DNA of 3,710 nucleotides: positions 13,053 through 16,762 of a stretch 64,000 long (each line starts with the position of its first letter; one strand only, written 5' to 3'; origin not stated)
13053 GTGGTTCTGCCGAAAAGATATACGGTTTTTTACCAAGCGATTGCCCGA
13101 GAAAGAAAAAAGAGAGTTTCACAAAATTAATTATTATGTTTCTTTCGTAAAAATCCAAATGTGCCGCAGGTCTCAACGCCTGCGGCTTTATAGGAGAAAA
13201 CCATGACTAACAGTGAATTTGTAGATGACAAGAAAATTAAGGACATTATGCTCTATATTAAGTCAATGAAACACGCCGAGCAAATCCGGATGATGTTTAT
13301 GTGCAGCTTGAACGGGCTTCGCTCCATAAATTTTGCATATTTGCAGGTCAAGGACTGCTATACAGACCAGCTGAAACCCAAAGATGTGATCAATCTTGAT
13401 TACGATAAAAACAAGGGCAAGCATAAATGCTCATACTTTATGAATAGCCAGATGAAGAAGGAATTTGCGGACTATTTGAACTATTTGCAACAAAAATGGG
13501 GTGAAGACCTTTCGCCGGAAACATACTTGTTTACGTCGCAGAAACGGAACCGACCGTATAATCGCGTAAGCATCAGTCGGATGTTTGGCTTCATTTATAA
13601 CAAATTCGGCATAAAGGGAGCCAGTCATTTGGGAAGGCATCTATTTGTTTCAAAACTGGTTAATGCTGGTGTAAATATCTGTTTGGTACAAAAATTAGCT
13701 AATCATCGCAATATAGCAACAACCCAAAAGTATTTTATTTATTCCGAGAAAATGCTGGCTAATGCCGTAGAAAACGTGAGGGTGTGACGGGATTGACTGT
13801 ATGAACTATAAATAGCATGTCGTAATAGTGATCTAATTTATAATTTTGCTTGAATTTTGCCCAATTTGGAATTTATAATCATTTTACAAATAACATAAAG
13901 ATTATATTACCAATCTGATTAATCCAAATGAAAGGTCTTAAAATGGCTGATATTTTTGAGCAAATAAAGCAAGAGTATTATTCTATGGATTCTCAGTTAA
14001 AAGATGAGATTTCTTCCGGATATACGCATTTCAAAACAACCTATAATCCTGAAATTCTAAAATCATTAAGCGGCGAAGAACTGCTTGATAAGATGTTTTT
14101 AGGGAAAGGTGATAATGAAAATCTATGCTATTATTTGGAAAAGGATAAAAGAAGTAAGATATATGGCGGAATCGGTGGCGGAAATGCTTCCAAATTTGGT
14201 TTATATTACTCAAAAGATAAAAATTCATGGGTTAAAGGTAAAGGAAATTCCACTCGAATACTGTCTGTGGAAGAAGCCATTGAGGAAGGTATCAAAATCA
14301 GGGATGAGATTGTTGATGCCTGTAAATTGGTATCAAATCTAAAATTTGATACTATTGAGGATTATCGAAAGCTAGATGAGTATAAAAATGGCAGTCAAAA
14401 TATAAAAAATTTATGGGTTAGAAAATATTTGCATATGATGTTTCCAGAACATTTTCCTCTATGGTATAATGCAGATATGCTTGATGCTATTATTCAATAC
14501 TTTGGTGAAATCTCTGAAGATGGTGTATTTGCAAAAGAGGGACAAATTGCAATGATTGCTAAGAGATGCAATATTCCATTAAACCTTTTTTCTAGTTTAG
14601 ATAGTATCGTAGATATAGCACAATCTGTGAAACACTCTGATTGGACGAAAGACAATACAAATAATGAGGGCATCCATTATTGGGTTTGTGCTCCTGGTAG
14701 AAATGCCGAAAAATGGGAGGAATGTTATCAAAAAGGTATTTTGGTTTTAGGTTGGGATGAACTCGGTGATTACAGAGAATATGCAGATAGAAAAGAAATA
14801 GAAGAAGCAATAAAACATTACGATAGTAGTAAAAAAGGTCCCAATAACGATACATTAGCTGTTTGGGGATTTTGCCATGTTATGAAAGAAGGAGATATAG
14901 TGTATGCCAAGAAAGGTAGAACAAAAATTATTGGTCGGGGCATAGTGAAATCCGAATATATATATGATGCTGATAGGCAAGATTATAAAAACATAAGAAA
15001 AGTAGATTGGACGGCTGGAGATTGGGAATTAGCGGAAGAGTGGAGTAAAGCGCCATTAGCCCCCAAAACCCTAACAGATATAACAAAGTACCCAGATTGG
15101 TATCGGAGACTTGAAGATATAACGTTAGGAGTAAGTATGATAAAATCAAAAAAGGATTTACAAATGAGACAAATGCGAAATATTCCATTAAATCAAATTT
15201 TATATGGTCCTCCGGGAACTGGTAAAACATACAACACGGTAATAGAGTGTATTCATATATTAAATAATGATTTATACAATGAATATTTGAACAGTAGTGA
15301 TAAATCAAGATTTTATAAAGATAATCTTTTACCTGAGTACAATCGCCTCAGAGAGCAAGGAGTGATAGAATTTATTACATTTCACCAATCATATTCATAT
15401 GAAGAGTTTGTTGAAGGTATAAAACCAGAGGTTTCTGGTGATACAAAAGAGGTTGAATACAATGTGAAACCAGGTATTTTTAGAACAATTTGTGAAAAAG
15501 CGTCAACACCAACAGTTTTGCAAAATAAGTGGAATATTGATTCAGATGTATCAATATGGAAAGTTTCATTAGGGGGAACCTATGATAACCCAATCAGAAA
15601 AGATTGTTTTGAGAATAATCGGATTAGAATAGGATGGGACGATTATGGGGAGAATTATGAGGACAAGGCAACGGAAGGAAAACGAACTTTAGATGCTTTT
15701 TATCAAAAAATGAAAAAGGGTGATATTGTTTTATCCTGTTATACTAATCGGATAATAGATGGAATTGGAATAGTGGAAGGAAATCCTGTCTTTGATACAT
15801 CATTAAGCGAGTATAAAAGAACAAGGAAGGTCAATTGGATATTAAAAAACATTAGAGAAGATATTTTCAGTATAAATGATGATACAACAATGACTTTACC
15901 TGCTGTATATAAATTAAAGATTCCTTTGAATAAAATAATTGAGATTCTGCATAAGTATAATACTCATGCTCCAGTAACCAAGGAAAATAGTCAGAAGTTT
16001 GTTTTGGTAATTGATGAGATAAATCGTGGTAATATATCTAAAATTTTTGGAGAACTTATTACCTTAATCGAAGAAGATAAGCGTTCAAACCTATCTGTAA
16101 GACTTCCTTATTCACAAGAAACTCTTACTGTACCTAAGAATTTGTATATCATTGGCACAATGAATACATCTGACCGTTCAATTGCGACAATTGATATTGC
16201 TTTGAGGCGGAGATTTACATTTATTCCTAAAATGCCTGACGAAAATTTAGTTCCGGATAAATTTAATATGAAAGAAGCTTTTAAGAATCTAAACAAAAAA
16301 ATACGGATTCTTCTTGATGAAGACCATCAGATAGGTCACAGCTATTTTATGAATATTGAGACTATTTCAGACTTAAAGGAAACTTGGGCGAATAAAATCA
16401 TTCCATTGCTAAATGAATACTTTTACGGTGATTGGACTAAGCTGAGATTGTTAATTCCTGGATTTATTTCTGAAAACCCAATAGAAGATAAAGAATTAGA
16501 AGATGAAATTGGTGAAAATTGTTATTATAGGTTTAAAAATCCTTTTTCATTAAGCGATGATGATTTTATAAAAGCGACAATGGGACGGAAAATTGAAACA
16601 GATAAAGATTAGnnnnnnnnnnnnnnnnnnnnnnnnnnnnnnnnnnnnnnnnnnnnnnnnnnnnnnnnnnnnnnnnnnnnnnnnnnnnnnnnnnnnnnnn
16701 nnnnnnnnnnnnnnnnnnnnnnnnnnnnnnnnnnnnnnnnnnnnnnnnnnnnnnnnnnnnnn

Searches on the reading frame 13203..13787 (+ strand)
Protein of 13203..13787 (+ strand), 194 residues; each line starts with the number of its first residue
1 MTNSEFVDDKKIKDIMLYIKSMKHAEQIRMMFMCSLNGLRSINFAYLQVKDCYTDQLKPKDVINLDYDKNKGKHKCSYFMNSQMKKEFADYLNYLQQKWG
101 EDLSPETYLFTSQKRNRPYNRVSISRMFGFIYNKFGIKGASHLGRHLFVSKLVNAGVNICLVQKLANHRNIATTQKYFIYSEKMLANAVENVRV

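Call 11: search_protein_families(library=pfam, proteins=[window:13203-13787:+], max_evalue=0.01)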
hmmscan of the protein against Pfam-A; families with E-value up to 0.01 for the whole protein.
window:13203-13787:+ (194 aa): 1 family
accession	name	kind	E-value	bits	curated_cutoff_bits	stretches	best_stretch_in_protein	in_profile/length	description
PF00589.27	Phage_integrase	-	1.4e-15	57.9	27.1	1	6-178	2-166/172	Phage integrase family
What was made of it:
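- Checked: The 194-aa ORF at 13203-13787 is a PF00589 tyrosine recombinase (call 11).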

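Call 14: find_encoding_contigs(protein=window:13203-13787:+, flank=10000, max_places=10)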
Protein window:13203-13787:+ (194 aa): 1 contig read that carries it; 1 place shown.
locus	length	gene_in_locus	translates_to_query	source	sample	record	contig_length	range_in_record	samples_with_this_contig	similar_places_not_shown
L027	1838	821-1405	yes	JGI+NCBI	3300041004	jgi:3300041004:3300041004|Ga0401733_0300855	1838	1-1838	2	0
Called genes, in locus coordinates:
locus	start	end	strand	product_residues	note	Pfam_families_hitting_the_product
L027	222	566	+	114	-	PF12599:DUF3768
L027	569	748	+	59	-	PF08410:DUF1737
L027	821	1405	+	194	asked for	PF00589:Phage_integrase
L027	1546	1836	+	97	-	?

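Call 18: search_protein_families(library=ncbifam, proteins=[window:13203-13787:+], max_evalue=0.00001)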
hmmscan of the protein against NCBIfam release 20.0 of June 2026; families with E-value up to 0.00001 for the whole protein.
window:13203-13787:+ (194 aa): 6 families
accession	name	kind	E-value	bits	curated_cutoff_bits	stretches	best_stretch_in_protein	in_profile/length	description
NF040815.2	recomb_XerA_Arch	equivalog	7.2e-14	52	220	1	9-185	99-259/263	site-specific tyrosine recombinase/integron integrase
TIGR02224.1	recomb_XerC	equivalog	6.3e-11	42.2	335.15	1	37-188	140-285/295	tyrosine recombinase XerC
TIGR02225.1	recomb_XerD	equivalog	9.4e-11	41.6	329.6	1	71-190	163-284/290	site-specific tyrosine recombinase XerD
NF001399.0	PRK00283.1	subfamily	2.1e-08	33.8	279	1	70-190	172-293/300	tyrosine recombinase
NF003462.0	PRK05084.1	equivalog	1.9e-07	30.1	267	1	70-192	233-356/360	tyrosine recombinase XerS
NF007370.0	PRK09870.1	subfamily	9.7e-06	25.3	221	0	5-177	11-176/200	tyrosine-type DNA invertase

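Call 24: find_homologous_proteins(query=window:13203-13787:+)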
Query window:13203-13787:+ (194 aa): 269 proteins with E <= 0.001 among 297 candidates; the best 120 are listed.
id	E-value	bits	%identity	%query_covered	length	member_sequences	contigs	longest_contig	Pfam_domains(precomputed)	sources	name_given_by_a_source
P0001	1.2e-124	431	99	100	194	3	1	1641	PF00589.28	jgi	jgi:integrase/recombinase XerD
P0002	3.7e-124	430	99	100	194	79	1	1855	PF00589.28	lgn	-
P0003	7.6e-115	399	92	100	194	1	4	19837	PF00589.28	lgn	-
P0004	2.6e-112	391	89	100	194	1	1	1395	PF00589.28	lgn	-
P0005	3.9e-112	390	89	100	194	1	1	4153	PF00589.28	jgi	-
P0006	5.7e-112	390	89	100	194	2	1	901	PF00589.28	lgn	-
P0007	1.3e-111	389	89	100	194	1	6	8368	PF00589.28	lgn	-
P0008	1.7e-111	388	88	100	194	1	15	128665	PF00589.28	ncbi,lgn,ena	-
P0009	1.3e-110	385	88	100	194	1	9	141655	PF00589.28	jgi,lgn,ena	-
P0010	2.7e-110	384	88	100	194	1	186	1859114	PF00589.28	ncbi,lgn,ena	ncbi:MAG: tyrosine-type recombinase/integrase [Alphaproteobacteria bacterium]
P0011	5.1e-110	383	87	100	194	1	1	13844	PF00589.28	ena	-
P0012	8.1e-110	383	87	100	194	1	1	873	PF00589.28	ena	-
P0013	9.8e-110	382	87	100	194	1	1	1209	PF00589.28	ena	-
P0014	1.3e-109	382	88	100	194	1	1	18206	PF00589.28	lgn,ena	-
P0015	2.1e-109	381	87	100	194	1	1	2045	PF00589.28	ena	-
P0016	4.4e-109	380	87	100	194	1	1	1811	PF00589.28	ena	-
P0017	7.3e-109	380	87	100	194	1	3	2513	PF00589.28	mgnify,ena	mgnify:FL=1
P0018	1.2e-108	379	87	100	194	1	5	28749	PF00589.28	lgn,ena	-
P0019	2.8e-108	378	86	100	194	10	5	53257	PF00589.28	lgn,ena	-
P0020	3.2e-108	378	87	100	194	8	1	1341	PF00589.28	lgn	-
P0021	4.4e-108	377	86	100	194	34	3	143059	PF00589.28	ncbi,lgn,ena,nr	ncbi:MAG: site-specific integrase [Alphaproteobacteria bacterium]|nr:site-specific integrase [Alphap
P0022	4.8e-108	377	86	100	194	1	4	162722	PF00589.28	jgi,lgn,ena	-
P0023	1.1e-107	376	85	100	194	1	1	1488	PF00589.28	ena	-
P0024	1.7e-107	375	86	100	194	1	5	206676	PF00589.28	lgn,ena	-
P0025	1.9e-107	375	86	100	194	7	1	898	PF00589.28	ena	-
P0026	2.0e-107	375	86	100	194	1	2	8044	PF00589.28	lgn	-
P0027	2.1e-107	375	85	100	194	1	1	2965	PF00589.28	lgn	-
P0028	2.1e-107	375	86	100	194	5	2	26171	PF00589.28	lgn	-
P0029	2.2e-107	375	86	100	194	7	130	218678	PF00589.28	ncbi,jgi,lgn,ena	jgi:site-specific recombinase XerD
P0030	9.3e-107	373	85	100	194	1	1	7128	PF00589.28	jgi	-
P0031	1.3e-106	372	85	100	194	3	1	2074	PF00589.28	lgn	-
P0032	1.4e-106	372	85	100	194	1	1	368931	PF00589.28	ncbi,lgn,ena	-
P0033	1.9e-106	372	83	100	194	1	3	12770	PF00589.28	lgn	-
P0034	2.0e-106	372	86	100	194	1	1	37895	PF00589.28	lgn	-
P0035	3.0e-106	371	84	100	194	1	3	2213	PF00589.28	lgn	-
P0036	3.5e-106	371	85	100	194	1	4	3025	PF00589.28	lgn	-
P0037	5.7e-106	370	85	100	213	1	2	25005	PF00589.28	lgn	-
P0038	1.7e-105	369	84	100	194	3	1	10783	PF00589.28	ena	-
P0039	2.7e-105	368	83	100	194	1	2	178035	PF00589.28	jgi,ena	-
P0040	4.3e-105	367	82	100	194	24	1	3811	PF00589.28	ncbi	-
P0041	4.5e-105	367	82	100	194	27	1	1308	PF00589.28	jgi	-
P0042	5.3e-105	367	83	100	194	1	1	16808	PF00589.28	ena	-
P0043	5.9e-105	367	82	100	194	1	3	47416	PF00589.28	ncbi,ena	-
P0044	8.0e-105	366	82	100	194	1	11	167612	PF00589.28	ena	-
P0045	9.1e-105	366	82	100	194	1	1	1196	PF00589.28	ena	-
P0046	1.1e-104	366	82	100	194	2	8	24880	PF00589.28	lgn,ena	-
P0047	1.1e-104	366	80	100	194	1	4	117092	PF00589.28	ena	-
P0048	1.8e-104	365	82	100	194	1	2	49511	PF00589.28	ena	-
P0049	2.1e-104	365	82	100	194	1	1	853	PF00589.28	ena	-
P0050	2.9e-104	365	88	94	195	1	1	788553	PF00589.28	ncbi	ncbi:MAG: site-specific integrase [Alphaproteobacteria bacterium]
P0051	4.4e-104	364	82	100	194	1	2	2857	PF00589.28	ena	-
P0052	5.4e-104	364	84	100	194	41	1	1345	PF00589.28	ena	-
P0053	7.3e-104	363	81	100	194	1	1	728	PF00589.28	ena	-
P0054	8.4e-104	363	79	100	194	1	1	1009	PF00589.28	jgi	jgi:integrase/recombinase XerD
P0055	1.3e-103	363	83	100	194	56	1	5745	PF00589.28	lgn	-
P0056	4.4e-103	361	82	100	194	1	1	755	PF00589.28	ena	-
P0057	2.4e-102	358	81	100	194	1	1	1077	PF00589.28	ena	-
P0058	3.7e-102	358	80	100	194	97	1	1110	PF00589.28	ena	-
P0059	6.0e-102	357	79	100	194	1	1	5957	PF00589.28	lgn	-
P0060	9.2e-102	357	80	100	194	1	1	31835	PF00589.28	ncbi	-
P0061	1.1e-101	356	81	100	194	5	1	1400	PF00589.28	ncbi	-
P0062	2.7e-101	355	79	100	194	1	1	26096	PF00589.28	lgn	-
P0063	1.0e-100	353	79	100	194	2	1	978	PF00589.28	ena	-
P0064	1.2e-100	353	80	100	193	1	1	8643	PF00589.28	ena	-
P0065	1.2e-100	353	80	100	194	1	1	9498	PF00589.28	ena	-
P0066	1.6e-100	352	79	100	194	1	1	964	PF00589.28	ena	-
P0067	1.9e-100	352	80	100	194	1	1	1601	PF00589.28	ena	-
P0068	2.9e-100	352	80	100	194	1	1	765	PF00589.28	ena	-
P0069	3.3e-100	351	79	100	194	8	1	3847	PF00589.28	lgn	-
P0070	3.3e-100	351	80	100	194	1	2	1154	PF00589.28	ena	-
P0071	4.7e-100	351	79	100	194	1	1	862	PF00589.28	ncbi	-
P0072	4.8e-100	351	79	100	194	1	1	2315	PF00589.28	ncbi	-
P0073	5.2e-100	351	79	100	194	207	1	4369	PF00589.28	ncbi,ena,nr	ncbi:site-specific integrase [bacterium]|nr:site-specific integrase [bacterium]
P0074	5.6e-100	351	80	100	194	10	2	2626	PF00589.28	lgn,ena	-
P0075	7.3e-100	350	79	100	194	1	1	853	PF00589.28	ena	-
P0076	1.1e-99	350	80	100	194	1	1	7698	PF00589.28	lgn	-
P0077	1.2e-99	350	79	100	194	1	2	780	PF00589.28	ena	-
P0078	1.4e-99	349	79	100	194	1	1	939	PF00589.28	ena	-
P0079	1.5e-99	349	78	100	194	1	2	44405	PF00589.28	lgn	-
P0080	1.6e-99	349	79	100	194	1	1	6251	PF00589.28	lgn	-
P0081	1.7e-99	349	79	100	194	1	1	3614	PF00589.28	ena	-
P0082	2.3e-99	349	79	100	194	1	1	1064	PF00589.28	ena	-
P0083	2.5e-99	349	78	100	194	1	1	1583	PF00589.28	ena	-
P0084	2.6e-99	349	78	100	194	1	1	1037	PF00589.28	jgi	jgi:integrase/recombinase XerD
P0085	2.8e-99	348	81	100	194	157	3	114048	PF00589.28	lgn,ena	-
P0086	3.0e-99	348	77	100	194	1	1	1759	PF00589.28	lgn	-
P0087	3.6e-99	348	78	100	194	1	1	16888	PF00589.28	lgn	-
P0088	4.5e-99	348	78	100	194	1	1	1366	PF00589.28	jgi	jgi:integrase/recombinase XerD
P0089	5.3e-99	348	78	100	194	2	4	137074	PF00589.28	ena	-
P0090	6.6e-99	347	78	100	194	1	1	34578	PF00589.28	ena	-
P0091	7.4e-99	347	78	100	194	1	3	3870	PF00589.28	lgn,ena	-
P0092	8.5e-99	347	78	100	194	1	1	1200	PF00589.28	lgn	-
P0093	8.5e-99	347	78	100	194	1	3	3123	PF00589.28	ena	-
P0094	9.7e-99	347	77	100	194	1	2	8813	PF00589.28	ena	-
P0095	1.4e-98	346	78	100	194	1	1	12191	PF00589.28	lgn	-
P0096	2.9e-98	345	78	100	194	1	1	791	PF00589.28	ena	-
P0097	4.2e-98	345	79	100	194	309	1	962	PF00589.28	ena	-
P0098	5.1e-98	344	78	100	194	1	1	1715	PF00589.28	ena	-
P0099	5.2e-98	344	78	100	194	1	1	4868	PF00589.28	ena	-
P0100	7.4e-98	344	87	89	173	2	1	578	PF00589.28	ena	-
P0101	2.0e-97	342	78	100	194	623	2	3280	PF00589.28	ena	-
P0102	2.7e-97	342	77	100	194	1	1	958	PF00589.28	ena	-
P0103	1.4e-95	336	77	100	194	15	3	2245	PF00589.28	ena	-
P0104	1.2e-94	333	86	89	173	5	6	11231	PF00589.28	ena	-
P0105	2.8e-94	332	85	89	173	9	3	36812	PF00589.28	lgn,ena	-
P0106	3.5e-94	332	77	100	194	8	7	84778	PF00589.28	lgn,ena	-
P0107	7.0e-94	331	74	100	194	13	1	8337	PF00589.28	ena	-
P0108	2.2e-93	329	83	89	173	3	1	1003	PF00589.28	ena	-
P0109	6.5e-93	328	75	100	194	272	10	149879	PF00589.28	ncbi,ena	-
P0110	4.5e-92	325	76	100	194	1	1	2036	PF00589.28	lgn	-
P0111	5.0e-92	325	80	94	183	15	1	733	PF00589.28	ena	-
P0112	6.9e-92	324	77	95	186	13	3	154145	PF00589.28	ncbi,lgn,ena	-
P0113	1.2e-91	324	71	100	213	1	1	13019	PF00589.28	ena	-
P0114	1.6e-91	323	74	100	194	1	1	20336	PF00589.28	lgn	-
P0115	2.1e-91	323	76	100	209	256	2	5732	PF00589.28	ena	-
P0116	2.4e-91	323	76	100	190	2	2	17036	PF00589.28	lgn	-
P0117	2.7e-91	322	74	100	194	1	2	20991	PF00589.28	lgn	-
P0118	4.2e-91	322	75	100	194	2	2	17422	PF00589.28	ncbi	-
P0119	8.8e-91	321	75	100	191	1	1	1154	PF00589.28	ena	-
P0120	6.7e-90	318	76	100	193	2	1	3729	PF00589.28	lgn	-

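Call 25: find_encoding_contigs(protein=P0003, flank=10000, max_places=4)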
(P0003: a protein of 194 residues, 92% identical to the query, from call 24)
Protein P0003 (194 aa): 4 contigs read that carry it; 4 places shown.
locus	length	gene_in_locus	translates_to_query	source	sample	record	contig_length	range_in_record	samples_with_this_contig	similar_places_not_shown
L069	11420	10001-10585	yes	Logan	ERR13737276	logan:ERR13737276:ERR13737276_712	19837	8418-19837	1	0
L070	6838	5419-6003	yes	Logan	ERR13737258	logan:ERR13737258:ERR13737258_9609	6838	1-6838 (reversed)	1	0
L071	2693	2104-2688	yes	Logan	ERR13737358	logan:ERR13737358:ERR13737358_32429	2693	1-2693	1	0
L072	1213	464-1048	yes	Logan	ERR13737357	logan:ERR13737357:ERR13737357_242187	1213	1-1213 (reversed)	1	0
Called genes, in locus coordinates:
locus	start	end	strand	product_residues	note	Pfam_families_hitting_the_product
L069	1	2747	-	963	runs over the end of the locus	PF00176:SNF2-rel_dom, PF00270:DEAD, PF04851:ResIII, PF00271:Helicase_C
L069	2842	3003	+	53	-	-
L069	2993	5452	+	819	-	-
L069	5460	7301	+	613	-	PF09823:DUF2357 (faint)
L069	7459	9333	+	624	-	PF03235:GmrSD_N, PF07510:GmrSD_C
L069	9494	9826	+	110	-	PF12599:DUF3768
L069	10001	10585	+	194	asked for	PF00589:Phage_integrase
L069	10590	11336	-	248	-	PF10544:T5orf172, PF13455:MUG113, PF18899:DUF5655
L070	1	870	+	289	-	?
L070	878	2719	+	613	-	PF09823:DUF2357 (faint)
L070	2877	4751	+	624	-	PF03235:GmrSD_N, PF07510:GmrSD_C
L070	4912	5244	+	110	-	PF12599:DUF3768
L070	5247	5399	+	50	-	PF08410:DUF1737 (weak)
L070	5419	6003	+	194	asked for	PF00589:Phage_integrase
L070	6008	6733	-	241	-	PF10544:T5orf172, PF13455:MUG113, PF18899:DUF5655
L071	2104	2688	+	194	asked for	PF00589:Phage_integrase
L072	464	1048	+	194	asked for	PF00589:Phage_integrase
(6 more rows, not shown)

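Call 26: find_encoding_contigs(protein=P0010, flank=10000, max_places=5)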
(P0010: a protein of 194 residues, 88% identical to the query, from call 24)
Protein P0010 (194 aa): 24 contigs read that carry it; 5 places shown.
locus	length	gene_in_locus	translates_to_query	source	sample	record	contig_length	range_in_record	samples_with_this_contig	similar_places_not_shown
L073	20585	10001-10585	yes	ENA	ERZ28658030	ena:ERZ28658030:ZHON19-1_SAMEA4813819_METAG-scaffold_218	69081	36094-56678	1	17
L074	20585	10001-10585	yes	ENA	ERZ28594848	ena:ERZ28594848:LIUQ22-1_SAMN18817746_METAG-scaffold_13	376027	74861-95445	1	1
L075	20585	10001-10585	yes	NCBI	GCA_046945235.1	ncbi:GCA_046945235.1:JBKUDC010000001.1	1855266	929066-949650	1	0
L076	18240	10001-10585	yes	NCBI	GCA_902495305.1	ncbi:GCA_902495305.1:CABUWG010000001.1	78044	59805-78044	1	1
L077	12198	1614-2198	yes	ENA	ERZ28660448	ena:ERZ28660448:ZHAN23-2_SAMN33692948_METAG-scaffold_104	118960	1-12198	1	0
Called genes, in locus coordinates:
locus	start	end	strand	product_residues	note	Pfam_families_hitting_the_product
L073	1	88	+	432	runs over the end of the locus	PF01420:Methylase_S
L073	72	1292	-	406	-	PF01420:Methylase_S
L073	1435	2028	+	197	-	PF00239:Resolvase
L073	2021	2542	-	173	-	PF13730:HTH_36 (weak)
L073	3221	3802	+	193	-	PF00023:Ank (faint), PF12796:Ank_2 (weak), PF13637:Ank_4 (faint)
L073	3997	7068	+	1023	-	PF00176:SNF2-rel_dom, PF00270:DEAD (faint), PF04851:ResIII, PF16203:ERCC3_RAD25_C (weak), PF00271:Helicase_C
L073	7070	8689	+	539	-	-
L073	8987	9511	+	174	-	PF12796:Ank_2, PF13606:Ank_3 (faint), PF13857:Ank_5 (weak), PF12796:Ank_2, PF13857:Ank_5, PF00023:Ank (weak), PF13637:Ank_4 (weak)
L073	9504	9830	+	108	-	PF12599:DUF3768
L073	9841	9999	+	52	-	-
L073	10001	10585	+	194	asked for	PF00589:Phage_integrase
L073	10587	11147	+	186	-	-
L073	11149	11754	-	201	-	PF10544:T5orf172 (faint)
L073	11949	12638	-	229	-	-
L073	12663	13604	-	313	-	-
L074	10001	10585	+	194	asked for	PF00589:Phage_integrase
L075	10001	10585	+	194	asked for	PF00589:Phage_integrase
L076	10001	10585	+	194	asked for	PF00589:Phage_integrase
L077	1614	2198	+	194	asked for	PF00589:Phage_integrase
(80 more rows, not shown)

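Call 63: search_solved_structures(query=window:13203-13787:+, max_evalue=0.001)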
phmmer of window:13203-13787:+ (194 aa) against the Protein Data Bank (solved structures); distinct sequences matched with E-value up to 0.001: 2.
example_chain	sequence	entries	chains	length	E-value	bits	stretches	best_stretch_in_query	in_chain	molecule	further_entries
4a8e_A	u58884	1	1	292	3.7e-08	36.7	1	94-192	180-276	PROBABLE TYROSINE RECOMBINASE XERC-LIKE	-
5hxy_A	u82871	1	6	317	3e-06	30.5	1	77-183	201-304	Tyrosine recombinase XerA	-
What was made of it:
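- On Integron attC site: The only tyrosine recombinase nearby is 194 aa and consists of a catalytic domain only (calls 11, 18, 63).
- The recombinase has only a catalytic domain, with no arm-binding or IntI-specific domain (calls 11, 18, 63).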

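Call 64: search_protein_families(library=padloc, proteins=[window:13203-13787:+], max_evalue=0.01)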
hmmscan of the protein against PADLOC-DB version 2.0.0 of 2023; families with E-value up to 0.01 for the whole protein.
window:13203-13787:+ (194 aa): 0 families

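Call 65: search_protein_families(library=phrogs, proteins=[window:13203-13787:+], max_evalue=0.01)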
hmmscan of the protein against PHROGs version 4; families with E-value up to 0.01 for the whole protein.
window:13203-13787:+ (194 aa): 6 families
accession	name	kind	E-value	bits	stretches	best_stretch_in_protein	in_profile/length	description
phrog_216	-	integration and excision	1.3e-26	94.5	1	3-192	52-236/301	integrase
phrog_1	-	integration and excision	4.2e-13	50.4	1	8-190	272-445/611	integrase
phrog_7685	-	integration and excision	1.9e-05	25.3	1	95-189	140-232/240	integrase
phrog_7269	-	integration and excision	2.4e-05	25.2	1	125-191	14-80/89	integrase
phrog_23271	-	unknown function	0.00022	22.1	1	137-178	7-48/67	-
phrog_25190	-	integration and excision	0.0021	19.4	1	118-191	25-100/109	integrase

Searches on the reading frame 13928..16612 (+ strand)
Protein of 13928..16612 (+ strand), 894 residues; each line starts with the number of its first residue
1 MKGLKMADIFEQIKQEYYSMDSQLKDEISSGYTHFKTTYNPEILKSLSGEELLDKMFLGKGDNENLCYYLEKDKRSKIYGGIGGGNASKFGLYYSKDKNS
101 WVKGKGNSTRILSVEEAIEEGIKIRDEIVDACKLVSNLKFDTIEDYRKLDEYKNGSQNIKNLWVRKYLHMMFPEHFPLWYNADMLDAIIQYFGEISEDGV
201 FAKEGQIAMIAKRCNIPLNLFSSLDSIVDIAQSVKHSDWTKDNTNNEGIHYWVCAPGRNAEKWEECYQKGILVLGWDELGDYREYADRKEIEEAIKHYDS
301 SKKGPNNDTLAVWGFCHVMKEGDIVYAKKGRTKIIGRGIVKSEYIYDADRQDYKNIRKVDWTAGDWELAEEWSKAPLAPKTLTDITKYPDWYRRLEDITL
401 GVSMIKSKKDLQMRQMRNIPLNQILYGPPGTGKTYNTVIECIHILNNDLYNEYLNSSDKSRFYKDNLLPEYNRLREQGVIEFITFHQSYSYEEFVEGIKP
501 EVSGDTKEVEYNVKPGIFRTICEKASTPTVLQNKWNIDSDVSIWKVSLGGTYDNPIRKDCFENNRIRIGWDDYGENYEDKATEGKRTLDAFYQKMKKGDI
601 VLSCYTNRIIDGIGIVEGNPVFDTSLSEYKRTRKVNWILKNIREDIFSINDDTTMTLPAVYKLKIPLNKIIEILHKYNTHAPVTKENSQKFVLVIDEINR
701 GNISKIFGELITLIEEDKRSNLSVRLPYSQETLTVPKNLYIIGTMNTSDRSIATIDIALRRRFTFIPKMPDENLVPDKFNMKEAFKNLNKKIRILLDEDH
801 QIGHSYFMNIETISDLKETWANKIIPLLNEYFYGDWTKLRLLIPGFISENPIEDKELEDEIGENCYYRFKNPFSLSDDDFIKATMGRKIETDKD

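Call 11: search_protein_families(library=pfam, proteins=[window:13928-16612:+], max_evalue=0.01)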
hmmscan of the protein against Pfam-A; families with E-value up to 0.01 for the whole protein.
window:13928-16612:+ (894 aa): 2 families
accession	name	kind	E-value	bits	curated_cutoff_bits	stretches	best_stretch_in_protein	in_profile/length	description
PF07728.20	AAA_5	-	1.2e-13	51.7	22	1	679-763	56-139/139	AAA domain (dynein-related subfamily)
PF00004.35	AAA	-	9e-05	23.4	21.2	0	424-435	2-13/131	ATPase family associated with various cellular activities (AAA)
